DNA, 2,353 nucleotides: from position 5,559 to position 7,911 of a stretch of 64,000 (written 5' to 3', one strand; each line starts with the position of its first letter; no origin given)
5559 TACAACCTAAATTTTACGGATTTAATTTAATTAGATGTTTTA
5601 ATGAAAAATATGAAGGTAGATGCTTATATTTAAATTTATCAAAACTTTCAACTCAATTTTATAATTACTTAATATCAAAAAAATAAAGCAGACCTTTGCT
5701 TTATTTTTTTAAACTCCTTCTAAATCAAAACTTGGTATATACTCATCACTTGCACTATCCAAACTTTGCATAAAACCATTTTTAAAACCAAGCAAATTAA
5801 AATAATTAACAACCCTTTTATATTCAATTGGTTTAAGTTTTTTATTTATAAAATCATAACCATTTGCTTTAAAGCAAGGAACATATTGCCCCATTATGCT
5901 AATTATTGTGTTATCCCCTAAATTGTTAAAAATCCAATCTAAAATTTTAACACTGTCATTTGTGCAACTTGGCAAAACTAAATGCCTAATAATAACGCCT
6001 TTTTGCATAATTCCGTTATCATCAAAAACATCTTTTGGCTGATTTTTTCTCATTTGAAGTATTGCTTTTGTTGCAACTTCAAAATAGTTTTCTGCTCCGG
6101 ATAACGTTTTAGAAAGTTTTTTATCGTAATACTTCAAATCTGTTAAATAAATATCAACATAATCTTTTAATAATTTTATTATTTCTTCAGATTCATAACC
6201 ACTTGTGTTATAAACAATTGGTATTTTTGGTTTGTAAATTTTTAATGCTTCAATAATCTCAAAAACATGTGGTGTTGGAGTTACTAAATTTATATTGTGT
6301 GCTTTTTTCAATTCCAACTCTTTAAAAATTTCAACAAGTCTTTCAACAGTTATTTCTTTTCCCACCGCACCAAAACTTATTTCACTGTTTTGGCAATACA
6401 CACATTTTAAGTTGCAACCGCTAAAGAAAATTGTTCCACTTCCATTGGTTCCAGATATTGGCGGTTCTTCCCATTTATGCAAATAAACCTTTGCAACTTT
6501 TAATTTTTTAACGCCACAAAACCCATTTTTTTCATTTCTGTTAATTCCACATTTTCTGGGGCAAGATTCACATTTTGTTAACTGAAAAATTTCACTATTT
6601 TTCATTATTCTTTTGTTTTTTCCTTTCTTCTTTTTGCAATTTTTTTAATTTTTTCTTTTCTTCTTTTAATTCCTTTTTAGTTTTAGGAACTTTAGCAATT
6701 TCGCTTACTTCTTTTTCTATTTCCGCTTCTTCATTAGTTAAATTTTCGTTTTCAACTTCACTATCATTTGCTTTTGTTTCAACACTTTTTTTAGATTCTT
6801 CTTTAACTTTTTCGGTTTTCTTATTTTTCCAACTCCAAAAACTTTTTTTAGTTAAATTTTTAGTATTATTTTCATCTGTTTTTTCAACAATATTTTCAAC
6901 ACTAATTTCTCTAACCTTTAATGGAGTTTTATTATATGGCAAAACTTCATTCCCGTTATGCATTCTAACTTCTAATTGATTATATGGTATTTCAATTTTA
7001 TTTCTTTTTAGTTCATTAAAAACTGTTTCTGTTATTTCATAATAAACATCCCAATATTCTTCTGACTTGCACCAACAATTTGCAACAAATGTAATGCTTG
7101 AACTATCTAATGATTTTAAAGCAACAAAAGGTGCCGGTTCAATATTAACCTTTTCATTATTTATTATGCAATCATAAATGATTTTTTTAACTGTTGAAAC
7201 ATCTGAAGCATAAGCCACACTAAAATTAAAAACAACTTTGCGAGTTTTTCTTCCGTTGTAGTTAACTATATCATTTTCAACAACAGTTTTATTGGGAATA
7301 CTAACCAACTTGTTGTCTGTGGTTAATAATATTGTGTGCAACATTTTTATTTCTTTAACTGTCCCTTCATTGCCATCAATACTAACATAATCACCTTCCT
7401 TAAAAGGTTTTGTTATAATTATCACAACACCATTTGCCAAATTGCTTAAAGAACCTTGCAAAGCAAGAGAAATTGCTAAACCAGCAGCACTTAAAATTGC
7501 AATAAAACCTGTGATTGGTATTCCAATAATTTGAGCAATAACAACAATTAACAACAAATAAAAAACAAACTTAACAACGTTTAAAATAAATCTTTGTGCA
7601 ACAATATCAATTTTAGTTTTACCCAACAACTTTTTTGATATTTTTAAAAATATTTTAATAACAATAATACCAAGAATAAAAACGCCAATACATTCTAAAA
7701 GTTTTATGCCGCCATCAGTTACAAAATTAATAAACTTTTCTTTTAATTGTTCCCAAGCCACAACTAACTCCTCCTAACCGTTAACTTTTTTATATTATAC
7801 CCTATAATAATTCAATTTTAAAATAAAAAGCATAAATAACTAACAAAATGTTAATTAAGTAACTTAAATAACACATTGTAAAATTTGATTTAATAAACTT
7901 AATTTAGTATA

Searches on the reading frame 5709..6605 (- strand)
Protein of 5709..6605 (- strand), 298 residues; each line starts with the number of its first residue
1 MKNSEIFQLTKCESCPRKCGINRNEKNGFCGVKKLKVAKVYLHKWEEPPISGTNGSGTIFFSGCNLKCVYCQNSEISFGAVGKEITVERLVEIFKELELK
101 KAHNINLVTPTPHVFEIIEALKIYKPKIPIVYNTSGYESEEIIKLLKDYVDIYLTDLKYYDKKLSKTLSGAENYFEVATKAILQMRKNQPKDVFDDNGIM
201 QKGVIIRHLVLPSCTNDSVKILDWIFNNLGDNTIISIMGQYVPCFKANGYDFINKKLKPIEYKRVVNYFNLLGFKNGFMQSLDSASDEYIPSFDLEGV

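Call 70: search_protein_families(library=pfam, proteins=[window:5709-6605:-], max_evalue=0.00001)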
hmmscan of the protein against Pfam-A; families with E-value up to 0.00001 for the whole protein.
window:5709-6605:- (298 aa): 2 families
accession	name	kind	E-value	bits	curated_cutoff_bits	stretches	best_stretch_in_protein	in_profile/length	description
PF04055.27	Radical_SAM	-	7.9e-17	62.4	29.5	1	59-190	2-142/166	Radical SAM superfamily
PF13353.11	Fer4_12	-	9.6e-08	32.9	22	1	58-167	9-125/137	4Fe-4S single cluster domain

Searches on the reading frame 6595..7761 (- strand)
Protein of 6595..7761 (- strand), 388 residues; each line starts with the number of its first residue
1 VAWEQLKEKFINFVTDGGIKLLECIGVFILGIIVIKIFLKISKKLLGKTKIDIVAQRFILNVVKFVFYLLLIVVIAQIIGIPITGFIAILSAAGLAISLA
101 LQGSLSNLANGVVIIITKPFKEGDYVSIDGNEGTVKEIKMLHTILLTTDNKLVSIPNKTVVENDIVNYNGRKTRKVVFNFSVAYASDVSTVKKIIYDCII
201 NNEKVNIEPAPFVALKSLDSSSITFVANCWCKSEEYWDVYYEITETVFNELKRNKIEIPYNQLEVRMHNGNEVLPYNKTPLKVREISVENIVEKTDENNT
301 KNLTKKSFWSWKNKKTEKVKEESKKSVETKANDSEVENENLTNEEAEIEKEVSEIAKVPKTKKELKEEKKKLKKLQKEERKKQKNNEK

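Call 70: search_protein_families(library=pfam, proteins=[window:6595-7761:-], max_evalue=0.00001)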
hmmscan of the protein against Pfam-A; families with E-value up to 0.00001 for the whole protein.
window:6595-7761:- (388 aa): 2 families
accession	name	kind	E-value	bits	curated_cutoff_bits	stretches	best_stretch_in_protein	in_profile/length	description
PF00924.24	MS_channel_2nd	-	1.2e-17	64.2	20.2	1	104-169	2-67/68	Mechanosensitive ion channel, beta-domain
PF21082.3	MS_channel_3rd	-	1.9e-15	57.5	21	1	176-258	1-88/88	Mechanosensitive ion channel MscS, C-terminal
